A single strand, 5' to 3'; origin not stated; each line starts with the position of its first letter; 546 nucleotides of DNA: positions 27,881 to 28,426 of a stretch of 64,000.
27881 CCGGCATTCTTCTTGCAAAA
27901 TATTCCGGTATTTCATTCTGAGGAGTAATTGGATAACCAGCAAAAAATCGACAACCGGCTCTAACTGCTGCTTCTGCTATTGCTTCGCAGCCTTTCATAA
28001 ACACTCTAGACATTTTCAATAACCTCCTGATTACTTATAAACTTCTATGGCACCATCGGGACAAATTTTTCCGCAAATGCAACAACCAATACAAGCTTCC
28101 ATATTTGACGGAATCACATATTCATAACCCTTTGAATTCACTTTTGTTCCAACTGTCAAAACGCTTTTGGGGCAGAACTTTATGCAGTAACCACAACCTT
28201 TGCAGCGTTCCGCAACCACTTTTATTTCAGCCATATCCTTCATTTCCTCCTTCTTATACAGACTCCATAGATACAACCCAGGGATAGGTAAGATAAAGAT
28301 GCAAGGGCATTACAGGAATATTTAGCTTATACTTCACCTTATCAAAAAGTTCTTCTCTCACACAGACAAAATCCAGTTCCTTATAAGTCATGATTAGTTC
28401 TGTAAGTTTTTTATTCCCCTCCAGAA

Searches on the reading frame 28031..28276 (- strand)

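Call 64: search_protein_families(library=ncbifam, max_evalue=0.001, proteins=[window:28031-28276:-])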
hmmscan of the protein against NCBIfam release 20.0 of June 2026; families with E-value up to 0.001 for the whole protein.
window:28031-28276:- (81 aa): 49 families (the best 25 are shown)
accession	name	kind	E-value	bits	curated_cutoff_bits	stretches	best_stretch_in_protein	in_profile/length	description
NF042987.1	OGOR_delta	exception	8.1e-15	54.8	125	1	13-79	21-87/89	2-oxoglutarate ferredoxin oxidoreductase subunit delta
NF007205.0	PRK09626.1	equivalog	1.5e-10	41.1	93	1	13-79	7-73/105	2-oxoglutarate-acceptor oxidoreductase subunit OorD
NF040864.1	HgcB_ferredoxin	equivalog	2.4e-10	40.1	99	1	12-79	3-63/93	mercury methylation ferredoxin HgcB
NF042909.1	FMH_DH_FwdF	exception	4e-08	32.7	375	1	17-79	251-313/336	tungsten-dependent formylmethanofuran dehydrogenase subunit FwdF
NF043039.1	HgcAB_like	equivalog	4.2e-08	33.2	285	1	11-77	288-349/350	HgcAB-like fusion protein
NF009053.0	PRK12387.1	subfamily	4.7e-08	33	204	1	22-79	37-92/180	formate hydrogenlyase complex iron-sulfur subunit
TIGR01971.1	NuoI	subfamily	2.5e-07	30.3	113.05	1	9-48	67-106/121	NADH-quinone oxidoreductase, chain I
TIGR02179.1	PorD_KorD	subfamily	4e-06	26.8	60.05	1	21-79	23-74/78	2-oxoacid:acceptor oxidoreductase, delta subunit, pyruvate/2-ketoisovalerate family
NF043069.1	T4HPD_activ_SAM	equivalog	4.5e-06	26.2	425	1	10-79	38-99/299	trans-4-hydroxy-L-proline dehydratase activase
TIGR02936.1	fdxN_nitrog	equivalog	4.9e-06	26.6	80.55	1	19-43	17-41/91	ferredoxin III, nif-specific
NF006076.0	PRK08222.1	equivalog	5.9e-06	26.2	270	1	20-79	35-92/181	hydrogenase 4 subunit H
TIGR02060.1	aprB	equivalog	8.2e-06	25.7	135.65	1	20-79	5-64/132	adenylyl-sulfate reductase subunit beta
NF004542.0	PRK05888.2-3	equivalog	1.2e-05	24.9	248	1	21-77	81-139/203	NADH-quinone oxidoreductase subunit NuoI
NF038196.1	ferrodoxin_EFR1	subfamily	1.3e-05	25.4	75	0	60-79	184-203/242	EFR1 family ferrodoxin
NF041836.1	rnfB_Methano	equivalog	1.3e-05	24.8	445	1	19-80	167-236/265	Rnf electron transport complex subunit RnfB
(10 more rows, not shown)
